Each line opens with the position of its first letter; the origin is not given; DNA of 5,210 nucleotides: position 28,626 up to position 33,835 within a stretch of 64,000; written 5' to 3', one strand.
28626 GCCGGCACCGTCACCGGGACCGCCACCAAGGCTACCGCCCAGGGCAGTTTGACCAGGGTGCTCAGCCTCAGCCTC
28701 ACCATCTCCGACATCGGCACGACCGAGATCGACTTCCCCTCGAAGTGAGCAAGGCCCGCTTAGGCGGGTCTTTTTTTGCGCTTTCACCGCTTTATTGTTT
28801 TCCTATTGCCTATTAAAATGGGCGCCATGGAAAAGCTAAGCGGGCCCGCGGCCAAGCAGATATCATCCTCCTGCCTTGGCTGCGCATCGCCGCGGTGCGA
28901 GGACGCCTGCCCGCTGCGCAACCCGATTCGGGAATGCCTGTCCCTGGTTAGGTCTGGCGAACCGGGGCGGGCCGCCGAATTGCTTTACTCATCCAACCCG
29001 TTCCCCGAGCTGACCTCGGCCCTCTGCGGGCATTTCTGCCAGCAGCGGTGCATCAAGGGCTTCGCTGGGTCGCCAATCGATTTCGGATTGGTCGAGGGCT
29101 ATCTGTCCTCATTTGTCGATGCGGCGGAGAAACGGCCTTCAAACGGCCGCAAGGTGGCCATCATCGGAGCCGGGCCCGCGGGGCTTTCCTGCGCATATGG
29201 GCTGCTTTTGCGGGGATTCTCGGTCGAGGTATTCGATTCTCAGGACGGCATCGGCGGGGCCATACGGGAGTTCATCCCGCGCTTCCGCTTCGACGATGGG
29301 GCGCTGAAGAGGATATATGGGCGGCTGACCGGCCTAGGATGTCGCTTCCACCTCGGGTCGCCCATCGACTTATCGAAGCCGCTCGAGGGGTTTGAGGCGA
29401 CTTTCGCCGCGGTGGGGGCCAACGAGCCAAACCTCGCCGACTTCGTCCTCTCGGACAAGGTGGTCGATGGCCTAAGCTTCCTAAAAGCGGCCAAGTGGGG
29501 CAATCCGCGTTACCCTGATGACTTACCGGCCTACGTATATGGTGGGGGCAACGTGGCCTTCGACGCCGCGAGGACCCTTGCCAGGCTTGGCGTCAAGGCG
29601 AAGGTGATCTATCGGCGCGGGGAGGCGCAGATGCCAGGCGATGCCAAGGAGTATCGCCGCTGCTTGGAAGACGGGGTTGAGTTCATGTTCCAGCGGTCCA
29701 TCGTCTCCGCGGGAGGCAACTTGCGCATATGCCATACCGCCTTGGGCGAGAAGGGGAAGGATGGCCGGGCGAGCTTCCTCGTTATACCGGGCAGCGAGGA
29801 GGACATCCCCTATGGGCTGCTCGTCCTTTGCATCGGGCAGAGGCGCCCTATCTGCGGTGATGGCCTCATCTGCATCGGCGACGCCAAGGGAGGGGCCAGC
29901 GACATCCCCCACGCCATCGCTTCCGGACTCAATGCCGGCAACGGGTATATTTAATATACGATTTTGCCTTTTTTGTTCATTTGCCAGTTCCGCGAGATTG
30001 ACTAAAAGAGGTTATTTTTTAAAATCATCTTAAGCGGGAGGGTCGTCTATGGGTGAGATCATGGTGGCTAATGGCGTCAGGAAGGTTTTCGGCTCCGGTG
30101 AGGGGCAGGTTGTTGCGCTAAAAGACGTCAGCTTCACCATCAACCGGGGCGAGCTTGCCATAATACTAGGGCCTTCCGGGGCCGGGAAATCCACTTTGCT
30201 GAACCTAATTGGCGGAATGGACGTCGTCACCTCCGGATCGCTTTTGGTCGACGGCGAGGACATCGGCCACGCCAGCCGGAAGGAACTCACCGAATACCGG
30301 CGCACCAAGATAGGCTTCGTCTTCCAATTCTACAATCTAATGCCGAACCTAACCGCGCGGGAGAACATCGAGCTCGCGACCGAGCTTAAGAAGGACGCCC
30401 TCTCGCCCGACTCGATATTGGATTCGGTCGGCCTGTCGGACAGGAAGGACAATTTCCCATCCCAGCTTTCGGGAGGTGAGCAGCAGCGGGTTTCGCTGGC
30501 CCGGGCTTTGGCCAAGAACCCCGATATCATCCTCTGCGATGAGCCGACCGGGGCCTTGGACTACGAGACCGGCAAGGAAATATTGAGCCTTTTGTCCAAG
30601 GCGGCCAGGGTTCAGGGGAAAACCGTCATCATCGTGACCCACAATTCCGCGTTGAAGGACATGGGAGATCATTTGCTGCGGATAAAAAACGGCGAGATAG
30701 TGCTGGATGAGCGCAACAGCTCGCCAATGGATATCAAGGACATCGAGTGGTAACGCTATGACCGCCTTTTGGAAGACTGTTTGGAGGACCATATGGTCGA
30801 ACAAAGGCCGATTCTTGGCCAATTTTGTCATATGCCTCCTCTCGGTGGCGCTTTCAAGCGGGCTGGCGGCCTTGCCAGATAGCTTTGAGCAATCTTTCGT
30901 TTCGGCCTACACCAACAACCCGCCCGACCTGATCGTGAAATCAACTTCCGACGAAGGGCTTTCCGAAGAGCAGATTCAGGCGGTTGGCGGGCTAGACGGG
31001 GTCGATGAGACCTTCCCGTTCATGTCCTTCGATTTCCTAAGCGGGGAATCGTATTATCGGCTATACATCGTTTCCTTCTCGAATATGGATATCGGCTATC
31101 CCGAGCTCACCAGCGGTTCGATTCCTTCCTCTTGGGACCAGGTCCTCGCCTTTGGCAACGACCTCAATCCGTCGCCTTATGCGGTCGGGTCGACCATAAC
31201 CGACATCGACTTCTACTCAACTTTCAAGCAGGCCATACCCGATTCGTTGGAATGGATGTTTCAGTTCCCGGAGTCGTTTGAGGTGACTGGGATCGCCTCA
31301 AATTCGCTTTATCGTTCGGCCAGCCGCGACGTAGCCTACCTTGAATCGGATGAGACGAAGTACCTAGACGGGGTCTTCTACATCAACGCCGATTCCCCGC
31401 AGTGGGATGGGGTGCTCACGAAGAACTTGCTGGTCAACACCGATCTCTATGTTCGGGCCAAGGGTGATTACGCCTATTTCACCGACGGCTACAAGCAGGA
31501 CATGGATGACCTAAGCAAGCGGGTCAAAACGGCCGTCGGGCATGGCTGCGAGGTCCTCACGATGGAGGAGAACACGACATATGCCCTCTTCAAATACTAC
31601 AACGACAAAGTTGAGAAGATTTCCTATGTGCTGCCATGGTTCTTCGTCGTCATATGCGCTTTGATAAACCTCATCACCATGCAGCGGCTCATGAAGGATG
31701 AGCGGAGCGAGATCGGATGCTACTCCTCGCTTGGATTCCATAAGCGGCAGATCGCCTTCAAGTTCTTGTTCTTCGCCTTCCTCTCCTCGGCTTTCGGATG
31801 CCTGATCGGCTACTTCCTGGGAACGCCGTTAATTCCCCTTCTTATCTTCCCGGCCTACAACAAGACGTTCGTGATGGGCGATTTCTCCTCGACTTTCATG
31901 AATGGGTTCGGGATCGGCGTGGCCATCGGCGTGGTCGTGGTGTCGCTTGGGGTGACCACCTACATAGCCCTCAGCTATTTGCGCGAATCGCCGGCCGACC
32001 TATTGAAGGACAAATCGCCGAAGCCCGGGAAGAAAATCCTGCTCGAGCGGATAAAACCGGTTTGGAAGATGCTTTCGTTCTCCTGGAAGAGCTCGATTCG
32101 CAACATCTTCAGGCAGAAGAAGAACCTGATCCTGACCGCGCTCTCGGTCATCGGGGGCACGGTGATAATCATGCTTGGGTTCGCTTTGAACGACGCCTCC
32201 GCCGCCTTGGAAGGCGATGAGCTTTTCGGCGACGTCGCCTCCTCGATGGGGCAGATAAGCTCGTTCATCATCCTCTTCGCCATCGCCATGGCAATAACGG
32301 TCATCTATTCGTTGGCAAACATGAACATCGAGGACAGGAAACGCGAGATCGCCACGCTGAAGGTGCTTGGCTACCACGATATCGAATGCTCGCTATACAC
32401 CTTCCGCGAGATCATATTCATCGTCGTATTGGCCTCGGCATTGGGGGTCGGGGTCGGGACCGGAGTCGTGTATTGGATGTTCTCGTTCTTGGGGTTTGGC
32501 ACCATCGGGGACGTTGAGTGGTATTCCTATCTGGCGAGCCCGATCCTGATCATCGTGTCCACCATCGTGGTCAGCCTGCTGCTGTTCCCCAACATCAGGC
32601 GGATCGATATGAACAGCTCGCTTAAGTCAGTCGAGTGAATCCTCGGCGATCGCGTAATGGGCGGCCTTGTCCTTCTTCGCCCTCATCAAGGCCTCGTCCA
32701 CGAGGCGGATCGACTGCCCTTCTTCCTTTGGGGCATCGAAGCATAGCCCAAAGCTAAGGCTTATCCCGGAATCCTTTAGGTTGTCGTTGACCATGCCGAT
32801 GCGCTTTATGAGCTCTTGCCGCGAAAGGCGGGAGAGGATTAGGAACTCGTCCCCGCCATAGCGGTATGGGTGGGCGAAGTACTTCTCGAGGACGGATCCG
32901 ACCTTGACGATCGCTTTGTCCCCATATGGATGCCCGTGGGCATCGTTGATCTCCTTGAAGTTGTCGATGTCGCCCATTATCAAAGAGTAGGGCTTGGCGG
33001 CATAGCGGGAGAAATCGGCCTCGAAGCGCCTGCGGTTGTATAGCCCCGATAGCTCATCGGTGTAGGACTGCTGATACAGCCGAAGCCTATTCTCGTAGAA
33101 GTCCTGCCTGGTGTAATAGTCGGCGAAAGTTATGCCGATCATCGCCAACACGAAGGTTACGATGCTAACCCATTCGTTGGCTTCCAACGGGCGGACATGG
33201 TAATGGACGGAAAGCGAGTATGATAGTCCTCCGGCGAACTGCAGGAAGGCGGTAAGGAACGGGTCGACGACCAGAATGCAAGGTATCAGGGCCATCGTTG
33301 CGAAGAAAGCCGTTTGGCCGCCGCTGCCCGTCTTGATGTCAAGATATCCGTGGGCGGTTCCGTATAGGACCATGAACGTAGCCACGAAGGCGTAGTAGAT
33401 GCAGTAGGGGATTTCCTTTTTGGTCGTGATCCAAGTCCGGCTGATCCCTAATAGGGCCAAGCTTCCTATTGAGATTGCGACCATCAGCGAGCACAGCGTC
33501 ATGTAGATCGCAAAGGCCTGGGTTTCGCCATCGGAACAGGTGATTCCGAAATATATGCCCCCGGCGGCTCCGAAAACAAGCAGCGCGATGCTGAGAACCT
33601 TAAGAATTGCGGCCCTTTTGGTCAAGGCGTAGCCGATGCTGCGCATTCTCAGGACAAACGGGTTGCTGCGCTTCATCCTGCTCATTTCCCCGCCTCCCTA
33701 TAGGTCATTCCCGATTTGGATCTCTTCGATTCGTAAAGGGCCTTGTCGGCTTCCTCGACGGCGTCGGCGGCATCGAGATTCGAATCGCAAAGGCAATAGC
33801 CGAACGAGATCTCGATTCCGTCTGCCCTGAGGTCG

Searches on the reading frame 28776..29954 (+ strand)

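Call 106: search_protein_families(library=pfam, proteins=[window:28776-29954:+], max_evalue=0.000001)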
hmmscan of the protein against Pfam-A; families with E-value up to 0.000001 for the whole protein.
window:28776-29954:+ (392 aa): 5 families
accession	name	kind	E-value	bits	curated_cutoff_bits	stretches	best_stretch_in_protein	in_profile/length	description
PF14691.11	Fer4_20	-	3.6e-14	53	25.8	1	24-114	15-108/113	Dihydroprymidine dehydrogenase domain II, 4Fe-4S cluster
PF07992.20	Pyr_redox_2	-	1.4e-12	48.1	26.1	0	252-356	145-238/291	Pyridine nucleotide-disulphide oxidoreductase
PF13450.12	NAD_binding_8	-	2.9e-10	40.7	21.9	1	129-176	1-49/68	NAD(P)-binding Rossmann-like domain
PF00070.33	Pyr_redox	-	3.9e-08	34.1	22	0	254-313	4-67/82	Pyridine nucleotide-disulphide oxidoreductase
PF13738.12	Pyr_redox_3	-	2.4e-07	30.8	30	0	129-169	2-42/305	Pyridine nucleotide-disulphide oxidoreductase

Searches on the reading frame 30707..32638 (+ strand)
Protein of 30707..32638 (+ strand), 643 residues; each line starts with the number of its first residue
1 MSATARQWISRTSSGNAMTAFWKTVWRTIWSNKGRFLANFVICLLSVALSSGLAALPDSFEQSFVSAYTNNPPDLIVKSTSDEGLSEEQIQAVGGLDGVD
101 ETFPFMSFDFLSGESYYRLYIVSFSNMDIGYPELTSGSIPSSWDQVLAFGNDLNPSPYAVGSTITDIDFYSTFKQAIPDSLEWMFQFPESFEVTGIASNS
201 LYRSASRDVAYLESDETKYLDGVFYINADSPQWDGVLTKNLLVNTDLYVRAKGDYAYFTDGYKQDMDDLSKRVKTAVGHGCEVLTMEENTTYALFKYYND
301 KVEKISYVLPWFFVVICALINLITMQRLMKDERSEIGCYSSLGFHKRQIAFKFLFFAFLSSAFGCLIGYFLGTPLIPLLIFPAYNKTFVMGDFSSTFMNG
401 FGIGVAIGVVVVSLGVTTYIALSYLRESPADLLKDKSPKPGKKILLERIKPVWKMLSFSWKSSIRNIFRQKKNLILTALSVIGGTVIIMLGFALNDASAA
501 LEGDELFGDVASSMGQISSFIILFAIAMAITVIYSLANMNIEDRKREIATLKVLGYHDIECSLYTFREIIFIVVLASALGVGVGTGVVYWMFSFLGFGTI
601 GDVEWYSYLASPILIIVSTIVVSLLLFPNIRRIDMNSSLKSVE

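Call 22: search_protein_families(library=pfam, proteins=[window:30707-32638:+], max_evalue=1e-8)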
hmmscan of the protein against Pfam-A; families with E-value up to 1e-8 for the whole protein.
window:30707-32638:+ (643 aa): 1 family
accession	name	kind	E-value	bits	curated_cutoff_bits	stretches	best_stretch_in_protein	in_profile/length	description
PF02687.27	FtsX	-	3.7e-29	101.6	25.5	2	520-634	2-119/120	FtsX-like permease C-terminal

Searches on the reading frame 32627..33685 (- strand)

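Call 106: search_protein_families(library=pfam, proteins=[window:32627-33685:-], max_evalue=0.000001)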
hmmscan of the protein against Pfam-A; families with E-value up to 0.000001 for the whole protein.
window:32627-33685:- (352 aa): 1 family
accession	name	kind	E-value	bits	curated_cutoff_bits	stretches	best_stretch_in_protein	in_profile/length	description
PF00990.26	GGDEF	-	9.5e-20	71.4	23.8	1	208-340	2-158/161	Diguanylate cyclase, GGDEF domain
